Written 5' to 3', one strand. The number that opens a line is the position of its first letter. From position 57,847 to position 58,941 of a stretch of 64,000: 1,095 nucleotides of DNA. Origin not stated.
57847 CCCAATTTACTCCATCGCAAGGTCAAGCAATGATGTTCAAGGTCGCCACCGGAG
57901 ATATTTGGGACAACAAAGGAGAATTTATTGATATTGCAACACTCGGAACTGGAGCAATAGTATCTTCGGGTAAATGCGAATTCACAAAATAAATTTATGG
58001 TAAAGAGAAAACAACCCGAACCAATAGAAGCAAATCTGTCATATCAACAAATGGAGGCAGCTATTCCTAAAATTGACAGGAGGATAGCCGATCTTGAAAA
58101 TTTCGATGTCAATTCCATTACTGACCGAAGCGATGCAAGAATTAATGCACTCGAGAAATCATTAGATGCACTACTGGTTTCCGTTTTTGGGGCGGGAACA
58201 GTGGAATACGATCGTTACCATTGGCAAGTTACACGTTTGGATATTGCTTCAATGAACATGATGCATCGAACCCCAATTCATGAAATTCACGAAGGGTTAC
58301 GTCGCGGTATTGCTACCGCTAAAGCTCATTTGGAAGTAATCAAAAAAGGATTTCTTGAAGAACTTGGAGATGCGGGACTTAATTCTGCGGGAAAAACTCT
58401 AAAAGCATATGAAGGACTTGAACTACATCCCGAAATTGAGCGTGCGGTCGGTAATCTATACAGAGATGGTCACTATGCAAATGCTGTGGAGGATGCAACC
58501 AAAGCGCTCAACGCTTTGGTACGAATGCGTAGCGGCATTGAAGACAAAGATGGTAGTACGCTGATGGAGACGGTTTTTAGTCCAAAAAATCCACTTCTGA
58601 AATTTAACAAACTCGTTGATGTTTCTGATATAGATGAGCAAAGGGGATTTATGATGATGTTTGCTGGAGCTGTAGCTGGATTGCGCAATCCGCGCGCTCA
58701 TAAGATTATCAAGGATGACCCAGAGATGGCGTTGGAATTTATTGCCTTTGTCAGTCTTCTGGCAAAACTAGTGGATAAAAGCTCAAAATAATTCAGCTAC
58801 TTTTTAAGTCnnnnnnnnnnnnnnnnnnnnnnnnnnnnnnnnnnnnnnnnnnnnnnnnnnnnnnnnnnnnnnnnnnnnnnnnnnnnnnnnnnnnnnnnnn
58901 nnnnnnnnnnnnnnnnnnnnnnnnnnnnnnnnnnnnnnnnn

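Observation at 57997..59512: HEPN (Ymh-family) protein followed by an AT-rich membrane protein: candidate defense / abortive-infection pair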

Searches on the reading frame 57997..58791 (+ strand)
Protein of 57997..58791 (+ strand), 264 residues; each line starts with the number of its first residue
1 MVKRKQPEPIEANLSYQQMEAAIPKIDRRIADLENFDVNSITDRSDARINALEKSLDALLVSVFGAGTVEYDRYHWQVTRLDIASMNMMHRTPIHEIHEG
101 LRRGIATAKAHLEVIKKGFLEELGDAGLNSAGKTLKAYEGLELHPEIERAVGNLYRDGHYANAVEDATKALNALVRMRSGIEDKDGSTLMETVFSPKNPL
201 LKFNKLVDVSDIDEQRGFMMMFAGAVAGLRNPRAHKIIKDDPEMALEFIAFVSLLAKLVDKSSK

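Call 3: search_protein_families(library=pfam, proteins=[window:57997-58791:+], max_evalue=1)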
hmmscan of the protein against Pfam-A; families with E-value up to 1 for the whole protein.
window:57997-58791:+ (264 aa): 1 family
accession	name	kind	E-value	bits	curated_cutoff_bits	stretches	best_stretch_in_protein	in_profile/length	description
PF09509.15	Hypoth_Ymh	-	7.2e-31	107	25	1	142-258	2-118/119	Protein of unknown function (Hypoth_ymh)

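Call 4: search_protein_families(library=ncbifam, proteins=[window:57997-58791:+], max_evalue=1)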
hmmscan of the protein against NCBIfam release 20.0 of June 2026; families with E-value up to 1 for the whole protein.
window:57997-58791:+ (264 aa): 1 family
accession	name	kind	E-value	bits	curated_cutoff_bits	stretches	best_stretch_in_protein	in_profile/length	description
TIGR02391.1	hypoth_ymh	hypoth_equivalog_domain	2.4e-24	85.8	39.45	1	143-263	1-124/125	TIGR02391 family protein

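Call 5: search_protein_families(library=padloc, proteins=[window:57997-58791:+], max_evalue=1)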
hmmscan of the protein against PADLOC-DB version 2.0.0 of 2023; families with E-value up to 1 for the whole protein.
window:57997-58791:+ (264 aa): 4 families
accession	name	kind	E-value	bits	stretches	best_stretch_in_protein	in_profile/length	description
PDLC02412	Aga_HEPN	-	1.5e-14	51.8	1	139-247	250-358/382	Class II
PDLC03987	PD-Lambda-3_B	-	4.4e-14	50.4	1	126-263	125-264/270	-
PDLC03988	PD-Lambda-3_B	-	5.4e-06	24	1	127-219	126-217/222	-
PDLC05005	PDC-S35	-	0.00068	17.4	1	22-125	6-101/264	-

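Call 9: find_homologous_proteins(query=window:57997-58791:+)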
Query window:57997-58791:+ (264 aa): 1360 proteins with E <= 0.001 among 3176 candidates; the best 120 are listed.
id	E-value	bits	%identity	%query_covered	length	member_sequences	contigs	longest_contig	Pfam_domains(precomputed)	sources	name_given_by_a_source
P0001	2.1e-155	533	91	100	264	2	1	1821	PF09509.16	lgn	-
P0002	3.6e-154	529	90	100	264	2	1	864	PF09509.16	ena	-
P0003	4.9e-153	526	90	100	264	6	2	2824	PF09509.16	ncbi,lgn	-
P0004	4.9e-153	526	89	100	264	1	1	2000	PF09509.16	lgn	-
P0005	9.6e-153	525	90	100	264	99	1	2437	PF09509.16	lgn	-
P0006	3.7e-152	523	89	100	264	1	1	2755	PF09509.16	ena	-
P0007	1.0e-150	518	88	100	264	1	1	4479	PF09509.16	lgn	-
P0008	2.2e-150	517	89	100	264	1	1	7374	PF09509.16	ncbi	-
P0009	5.4e-150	516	88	100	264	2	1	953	PF09509.16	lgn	-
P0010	8.8e-150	515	88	100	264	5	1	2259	PF09509.16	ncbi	-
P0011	1.7e-149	514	88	100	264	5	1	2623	PF09509.16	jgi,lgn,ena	-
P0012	3.8e-149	513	87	100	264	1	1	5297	PF09509.16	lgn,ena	-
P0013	4.7e-149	512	88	100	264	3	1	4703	PF09509.16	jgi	jgi:uncharacterized protein (TIGR02391 family)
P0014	5.3e-149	512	88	100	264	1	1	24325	PF09509.16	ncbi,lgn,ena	-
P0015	7.0e-149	512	87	100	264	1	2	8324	PF09509.16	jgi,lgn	-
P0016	1.7e-148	511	87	100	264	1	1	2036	PF09509.16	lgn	-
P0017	2.1e-148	510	87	100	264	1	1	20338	PF09509.16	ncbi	-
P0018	2.9e-148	510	88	100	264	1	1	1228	PF09509.16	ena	-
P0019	6.5e-148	509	87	99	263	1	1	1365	PF09509.16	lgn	-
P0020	2.3e-147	507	87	100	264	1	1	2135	PF09509.16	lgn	-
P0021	1.9e-146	504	86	100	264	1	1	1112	PF09509.16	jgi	jgi:uncharacterized protein (TIGR02391 family)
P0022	3.7e-146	503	87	100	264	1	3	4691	PF09509.16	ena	-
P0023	2.4e-145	500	86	100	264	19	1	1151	PF09509.16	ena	-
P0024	3.0e-145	500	86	100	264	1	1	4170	PF09509.16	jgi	-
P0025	5.0e-145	499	85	100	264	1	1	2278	PF09509.16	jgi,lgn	-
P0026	8.5e-144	495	85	100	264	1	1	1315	PF09509.16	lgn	-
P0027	2.1e-141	487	83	100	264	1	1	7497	PF09509.16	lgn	-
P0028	3.2e-141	487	84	100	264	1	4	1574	PF09509.16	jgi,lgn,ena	-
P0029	1.1e-137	475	81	100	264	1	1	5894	PF09509.16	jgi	jgi:uncharacterized protein (TIGR02391 family)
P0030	1.6e-136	471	83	100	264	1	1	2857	PF09509.16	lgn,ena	-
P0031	7.0e-135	466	79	99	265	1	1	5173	PF09509.16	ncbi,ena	-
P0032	8.4e-135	466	81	100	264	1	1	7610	PF09509.16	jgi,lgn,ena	-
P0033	8.6e-135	466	80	98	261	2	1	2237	PF09509.16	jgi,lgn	jgi:uncharacterized protein (TIGR02391 family)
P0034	2.3e-134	464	86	93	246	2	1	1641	PF09509.16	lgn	-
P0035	1.8e-133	461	81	99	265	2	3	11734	PF09509.16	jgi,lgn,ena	-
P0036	1.9e-133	461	80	100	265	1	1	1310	PF09509.16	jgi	jgi:uncharacterized protein (TIGR02391 family)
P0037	1.0e-132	459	80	99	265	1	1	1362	PF09509.16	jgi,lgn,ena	-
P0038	1.8e-131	455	79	98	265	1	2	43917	PF09509.16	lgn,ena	-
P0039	3.3e-131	454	80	100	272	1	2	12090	PF09509.16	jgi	jgi:uncharacterized protein (TIGR02391 family)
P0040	1.1e-129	449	78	100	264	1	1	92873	PF09509.16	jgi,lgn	jgi:uncharacterized protein (TIGR02391 family)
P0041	2.2e-129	448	78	99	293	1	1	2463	PF09509.16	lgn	-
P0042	2.7e-128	444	79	98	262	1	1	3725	PF09509.16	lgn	-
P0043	3.6e-128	444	78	99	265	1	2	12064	PF09509.16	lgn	-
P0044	4.3e-128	444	76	99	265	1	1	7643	PF09509.16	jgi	jgi:uncharacterized protein (TIGR02391 family)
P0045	4.3e-128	444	78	100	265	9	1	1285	PF09509.16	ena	-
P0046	5.9e-128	443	77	99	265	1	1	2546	PF09509.16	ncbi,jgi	-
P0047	6.2e-128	443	78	99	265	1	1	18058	PF09509.16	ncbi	-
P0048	7.8e-128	443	78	98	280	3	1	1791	PF09509.16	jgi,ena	-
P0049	4.6e-127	440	78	98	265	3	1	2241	PF09509.16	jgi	jgi:uncharacterized protein (TIGR02391 family)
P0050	1.4e-126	439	77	100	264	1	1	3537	PF09509.16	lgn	-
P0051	1.5e-126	439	76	98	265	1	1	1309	PF09509.16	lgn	-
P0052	4.0e-126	437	75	99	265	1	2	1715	PF09509.16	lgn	-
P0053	1.2e-125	436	75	99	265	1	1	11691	PF09509.16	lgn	-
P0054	1.5e-125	436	76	99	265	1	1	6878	PF09509.16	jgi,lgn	-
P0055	2.2e-125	435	76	99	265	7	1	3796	PF09509.16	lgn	-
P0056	2.7e-125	435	76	98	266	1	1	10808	PF09509.16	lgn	-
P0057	3.5e-125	434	75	100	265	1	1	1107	PF09509.16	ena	-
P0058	3.8e-125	434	77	100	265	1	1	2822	PF09509.16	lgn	-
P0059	4.2e-125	434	76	100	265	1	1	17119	PF09509.16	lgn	-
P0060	5.5e-125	434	76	98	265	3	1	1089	PF09509.16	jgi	jgi:uncharacterized protein (TIGR02391 family)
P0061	6.8e-125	433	76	99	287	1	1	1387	PF09509.16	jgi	jgi:uncharacterized protein (TIGR02391 family)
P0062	7.9e-125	433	75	98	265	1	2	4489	PF09509.16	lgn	-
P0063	8.7e-125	433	76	99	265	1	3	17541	PF09509.16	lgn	-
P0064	2.0e-124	432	75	99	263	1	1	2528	PF09509.16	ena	-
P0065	2.3e-124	432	75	98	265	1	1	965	PF09509.16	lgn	-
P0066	2.5e-124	432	76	99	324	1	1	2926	PF09509.16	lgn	-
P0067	2.9e-124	431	75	100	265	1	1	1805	PF09509.16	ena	-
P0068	3.1e-124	431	76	99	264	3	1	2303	PF09509.16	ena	-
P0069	4.0e-124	431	75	98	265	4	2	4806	PF09509.16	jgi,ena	jgi:uncharacterized protein (TIGR02391 family)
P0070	7.3e-124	430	73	100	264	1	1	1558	PF09509.16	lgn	-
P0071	8.9e-124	430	75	98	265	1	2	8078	PF09509.16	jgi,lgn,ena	jgi:uncharacterized protein (TIGR02391 family)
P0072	1.1e-123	429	75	100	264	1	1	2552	PF09509.16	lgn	-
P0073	1.5e-123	429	73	100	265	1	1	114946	PF09509.16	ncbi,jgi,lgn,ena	ncbi:MAG: TIGR02391 family protein [Candidatus Aminicenantales bacterium]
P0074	1.7e-123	429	75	98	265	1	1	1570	PF09509.16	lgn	-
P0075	2.1e-123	429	73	100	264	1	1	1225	PF09509.16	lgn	-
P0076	3.1e-123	428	73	100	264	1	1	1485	PF09509.16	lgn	-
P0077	3.9e-123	428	75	99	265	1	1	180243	PF09509.16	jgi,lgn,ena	-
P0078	7.9e-123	427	76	99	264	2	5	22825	PF09509.16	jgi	jgi:uncharacterized protein (TIGR02391 family)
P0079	8.0e-123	427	72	100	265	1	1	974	PF09509.16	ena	-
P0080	8.7e-123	426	75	98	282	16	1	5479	PF09509.16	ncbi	-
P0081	1.6e-122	426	74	99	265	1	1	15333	PF09509.16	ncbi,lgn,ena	-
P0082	1.8e-122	425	78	93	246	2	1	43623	PF09509.16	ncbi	-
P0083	1.9e-122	425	73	100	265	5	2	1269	PF09509.16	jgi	-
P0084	2.1e-122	425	74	98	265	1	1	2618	PF09509.16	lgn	-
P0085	3.1e-122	425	74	99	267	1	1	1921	PF09509.16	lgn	-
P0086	6.3e-122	424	74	100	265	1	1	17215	PF09509.16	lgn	-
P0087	2.5e-121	422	74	99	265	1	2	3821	PF09509.16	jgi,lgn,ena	-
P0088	4.4e-121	421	73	99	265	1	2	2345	PF09509.16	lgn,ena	-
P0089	5.5e-121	421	72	98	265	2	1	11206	PF09509.16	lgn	-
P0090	7.4e-121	420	74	98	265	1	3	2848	PF09509.16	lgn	-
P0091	1.1e-120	420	75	100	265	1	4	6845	PF09509.16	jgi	jgi:uncharacterized protein (TIGR02391 family)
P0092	1.6e-120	419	72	100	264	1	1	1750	PF09509.16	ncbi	-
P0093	2.3e-120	419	73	99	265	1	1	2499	PF09509.16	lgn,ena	-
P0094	2.4e-120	418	73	99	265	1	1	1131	PF09509.16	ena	-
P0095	4.2e-120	418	76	93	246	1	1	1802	PF09509.16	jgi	jgi:uncharacterized protein (TIGR02391 family)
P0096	5.2e-120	417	72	100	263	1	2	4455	PF09509.16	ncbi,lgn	-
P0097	6.6e-120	417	70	100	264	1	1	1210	PF09509.16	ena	-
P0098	1.4e-119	416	76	93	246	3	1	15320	PF09509.16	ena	-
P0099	1.6e-119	416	77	93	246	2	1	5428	PF09509.16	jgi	jgi:uncharacterized protein (TIGR02391 family)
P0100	1.6e-119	416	73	99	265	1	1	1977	PF09509.16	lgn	-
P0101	2.2e-119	415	75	98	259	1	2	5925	PF09509.16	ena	-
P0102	6.1e-119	414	73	99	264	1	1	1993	PF09509.16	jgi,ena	-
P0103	7.0e-119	414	71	98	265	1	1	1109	PF09509.16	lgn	-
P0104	1.3e-118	413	71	99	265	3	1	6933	PF09509.16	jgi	jgi:uncharacterized protein (TIGR02391 family)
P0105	1.7e-118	412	73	98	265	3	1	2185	PF09509.16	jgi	jgi:uncharacterized protein (TIGR02391 family)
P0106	2.8e-118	412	73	100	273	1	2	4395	PF09509.16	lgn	-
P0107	3.0e-118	412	73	99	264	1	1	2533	PF09509.16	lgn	-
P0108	3.3e-118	411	69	100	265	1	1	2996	PF09509.16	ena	-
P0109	4.6e-118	411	77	93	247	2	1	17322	PF09509.16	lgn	-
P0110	8.5e-118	410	70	100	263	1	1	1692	PF09509.16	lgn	-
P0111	1.9e-117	409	72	99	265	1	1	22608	PF09509.16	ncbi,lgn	ncbi:MAG: TIGR02391 family protein [Thermodesulfobacteriota bacterium]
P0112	2.4e-117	409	74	93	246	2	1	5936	PF09509.16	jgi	-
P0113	7.2e-117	407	74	99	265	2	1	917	PF09509.16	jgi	jgi:uncharacterized protein (TIGR02391 family)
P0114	8.7e-117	407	73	99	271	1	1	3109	PF09509.16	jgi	jgi:uncharacterized protein (TIGR02391 family)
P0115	1.3e-116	406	75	93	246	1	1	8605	PF09509.16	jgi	jgi:uncharacterized protein (TIGR02391 family)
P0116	1.5e-116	406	71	99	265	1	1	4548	PF09509.16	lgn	-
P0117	1.5e-116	406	72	99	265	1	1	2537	PF09509.16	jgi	jgi:uncharacterized protein (TIGR02391 family)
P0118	2.2e-116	405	72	100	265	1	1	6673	PF09509.16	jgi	-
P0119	2.6e-116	405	72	100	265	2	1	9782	PF09509.16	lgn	-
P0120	3.6e-116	405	71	100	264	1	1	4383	PF09509.16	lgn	-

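Call 19: find_related_loci(query=window:57997-58791:+, collection=genome_contigs, flank=5000)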
Query window:57997-58791:+ (264 aa) in genome_contigs; peptide patterns used: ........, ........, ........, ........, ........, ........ (x = any residue, [..] = any of these).
63 stretches matched a pattern; 37 encode a relative of the query (tblastn E <= 1e-3); 37 distinct loci.
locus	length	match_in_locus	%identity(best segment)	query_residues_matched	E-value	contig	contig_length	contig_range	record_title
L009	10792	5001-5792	91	1-264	2e-164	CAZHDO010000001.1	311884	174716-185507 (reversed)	MAG TPA_asm: uncultured Candidatus Saccharibacteria bacterium isolate SRP284006_co1_584 genome assembly, contig: NODE_12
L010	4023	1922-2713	89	1-264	5e-168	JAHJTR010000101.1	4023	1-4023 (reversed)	MAG: Patescibacteria group bacterium isolate OS_PC_MetaG.mb.61 OS_PC_MetaG.mb.61_k141_268490, whole genome shotgun seque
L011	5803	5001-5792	89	1-264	4e-161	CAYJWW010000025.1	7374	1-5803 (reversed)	MAG TPA_asm: uncultured Candidatus Saccharibacteria bacterium isolate ERP125453_co1_514 genome assembly, contig: NODE_12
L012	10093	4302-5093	87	1-264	1e-159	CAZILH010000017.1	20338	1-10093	MAG TPA_asm: uncultured Gammaproteobacteria bacterium isolate SRP220891_co1_37 genome assembly, contig: NODE_5048_length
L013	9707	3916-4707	88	1-264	2e-159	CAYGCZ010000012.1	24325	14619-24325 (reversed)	MAG TPA_asm: uncultured Candidatus Saccharibacteria bacterium isolate ERP113451_co3_421 genome assembly, contig: NODE_14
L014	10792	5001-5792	86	1-264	1e-155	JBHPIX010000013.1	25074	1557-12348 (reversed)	Patescibacteria group bacterium isolate SAG AM-312-K06 AM-312-K06_NODE_13, whole genome shotgun sequence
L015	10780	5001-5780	76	5-264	3e-134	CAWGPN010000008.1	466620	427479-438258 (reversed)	MAG: uncultured Acidobacteriota bacterium isolate MFD05502.bin.2.71 genome assembly, contig: contig_34505, whole genome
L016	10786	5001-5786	75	3-264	8e-133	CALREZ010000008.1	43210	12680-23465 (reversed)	MAG: Candidatus Nomurabacteria bacterium isolate Ike-200m-9 genome assembly, contig: Ike-200-c442, whole genome shotgun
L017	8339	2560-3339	73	5-264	7e-131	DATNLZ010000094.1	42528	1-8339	MAG TPA_asm: Candidatus Dormiibacterota bacterium isolate SMAG_U11465 k141_154769, whole genome shotgun sequence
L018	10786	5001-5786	72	3-264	4e-127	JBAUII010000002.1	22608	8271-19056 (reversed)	MAG: Thermodesulfobacteriota bacterium isolate MFD09513_ilm_asm_bin6 k127_141841, whole genome shotgun sequence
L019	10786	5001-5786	71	3-264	5e-126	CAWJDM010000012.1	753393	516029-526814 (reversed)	MAG: uncultured Acidobacteriota bacterium isolate MFD09286.bin.1.244 genome assembly, contig: contig_24321, whole genome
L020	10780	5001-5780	69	3-264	5e-117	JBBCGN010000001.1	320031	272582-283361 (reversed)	MAG: bacterium isolate CoA_maxb_bin.114 s10849.ctg010871l, whole genome shotgun sequence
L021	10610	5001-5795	65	1-264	1e-116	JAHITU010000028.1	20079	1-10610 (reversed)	MAG: Patescibacteria group bacterium isolate MM_PC_MetaG.mb.223 MM_PC_MetaG.mb.223_k141_1626768, whole genome shotgun se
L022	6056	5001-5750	66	12-264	9e-110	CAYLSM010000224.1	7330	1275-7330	MAG TPA_asm: uncultured Gemmatimonadales bacterium isolate binchicken_co20_334 genome assembly, contig: NODE_18128_lengt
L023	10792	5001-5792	61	1-264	2e-108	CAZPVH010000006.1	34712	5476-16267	MAG TPA_asm: uncultured Candidatus Saccharibacteria bacterium isolate SRP342105_co1_16 genome assembly, contig: NODE_158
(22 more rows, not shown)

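Call 47: search_solved_structures(query=window:57997-58791:+, max_evalue=1, show_alignments=2)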
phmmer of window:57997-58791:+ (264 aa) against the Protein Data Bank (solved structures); distinct sequences matched with E-value up to 1: 0.

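Call 54: search_protein_families(library=pfam, alignment_id=A6, max_evalue=0.00001)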
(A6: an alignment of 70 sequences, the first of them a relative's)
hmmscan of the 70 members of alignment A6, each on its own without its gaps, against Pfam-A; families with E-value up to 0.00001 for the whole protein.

A. member 1, L009:3701-4039:- (112 aa): 0 families

B. families by the number of members that match (of 70 scanned): 93 families (the first 25 are shown)
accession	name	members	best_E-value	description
PF01844.29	HNH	4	7.7e-12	HNH endonuclease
PF00239.26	Resolvase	3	3e-32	Resolvase, N terminal domain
PF03235.19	GmrSD_N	3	4.2e-21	GmrSD restriction endonuclease, N-terminal domain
PF13651.11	EcoRI_methylase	2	9.3e-130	Adenine-specific methyltransferase EcoRI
PF13310.11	Virulence_RhuM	2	9.8e-71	Virulence protein RhuM family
PF00589.27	Phage_integrase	2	1.8e-36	Phage integrase family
PF04055.27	Radical_SAM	2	1.3e-26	Radical SAM superfamily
PF09954.14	DUF2188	2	1.9e-12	Uncharacterized protein conserved in bacteria (DUF2188)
PF00773.25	RNB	1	2.2e-111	RNB domain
PF01098.24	FTSW_RODA_SPOVE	1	1.5e-97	Cell cycle protein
PF14236.12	DruA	1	2e-83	Druantia protein DruA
PF00120.29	Gln-synt_C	1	9e-75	Glutamine synthetase, catalytic domain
PF00296.26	Bac_luciferase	1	3e-72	Luciferase-like monooxygenase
PF00158.32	Sigma54_activat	1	6.6e-72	Sigma-54 interaction domain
PF00905.27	Transpeptidase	1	1e-63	Penicillin binding protein transpeptidase domain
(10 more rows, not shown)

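Call 55: search_protein_families(library=pfam, alignment_id=A7, max_evalue=0.00001)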
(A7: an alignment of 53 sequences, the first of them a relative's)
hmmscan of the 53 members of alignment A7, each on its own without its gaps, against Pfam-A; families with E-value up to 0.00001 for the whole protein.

A. member 1, L009:5798-6211:+ (137 aa): 1 family
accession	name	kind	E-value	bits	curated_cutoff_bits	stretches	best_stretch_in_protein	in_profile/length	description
PF01230.28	HIT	-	6.2e-07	30.4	21.5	1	32-94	31-97/98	HIT domain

B. families by the number of members that match (of 53 scanned): 44 families (the first 25 are shown)
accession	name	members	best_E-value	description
PF00589.27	Phage_integrase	3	2.7e-18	Phage integrase family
PF00239.26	Resolvase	2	3.3e-25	Resolvase, N terminal domain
PF07508.19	Recombinase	2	1.5e-16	Recombinase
PF01230.28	HIT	2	6.2e-07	HIT domain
PF13408.12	Zn_ribbon_recom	2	1.2e-06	Recombinase zinc beta ribbon domain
PF09587.15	PGA_cap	1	5.5e-78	Bacterial capsule synthesis protein PGA_cap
PF13570.13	Beta-prop_ACSF4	1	4.1e-64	Beta-alanine-activating enzyme, beta-propeller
PF00145.23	DNA_methylase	1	3.4e-47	C-5 cytosine-specific DNA methylase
PF01554.23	MatE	1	4.9e-41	MatE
PF00675.25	Peptidase_M16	1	1.2e-40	Insulinase (Peptidase family M16)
PF14022.11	DUF4238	1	2.4e-39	Protein of unknown function (DUF4238)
PF13360.13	PQQ_2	1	1.3e-38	Outer membrane protein assembly factor BamB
PF05193.26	Peptidase_M16_C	1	2.4e-38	Peptidase M16 inactive domain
PF01761.26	DHQ_synthase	1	9.2e-34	3-dehydroquinate synthase N-terminal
PF25292.1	Beta-prop_CGLA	1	1.9e-23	Lambda-carrageenase beta-propeller domain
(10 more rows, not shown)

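Call 58: predict_structure(alignment_id=A5)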
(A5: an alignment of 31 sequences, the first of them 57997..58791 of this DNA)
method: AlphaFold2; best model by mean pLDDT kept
length: 264 residues; sequences in the alignment: 31
mean_pLDDT: 86.9   pTM: 0.55
mean pLDDT of the five models: 86.9, 85.1, 84.6, 82.0, 72.8
residues with pLDDT >= 90: 137; 70-90: 103; 50-70: 21; < 50: 3
segments of 3 or more residues with pLDDT < 50: 1-3
pLDDT, mean of each block of 10 residues (from residue 1): 57 86 95 95 91 96 90 91 82 90 96 94 76 70 89 86 91 93 89 91 90 91 77 73 88 92 88
secondary structure, 60 per line:
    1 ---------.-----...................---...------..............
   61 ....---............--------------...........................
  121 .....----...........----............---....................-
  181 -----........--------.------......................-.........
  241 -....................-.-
elements in order: H16-34 H47-64 H69-79 H94-125 H130-140 H145-156 H160-179 H186-193 H209-230 H232-240 H242-261
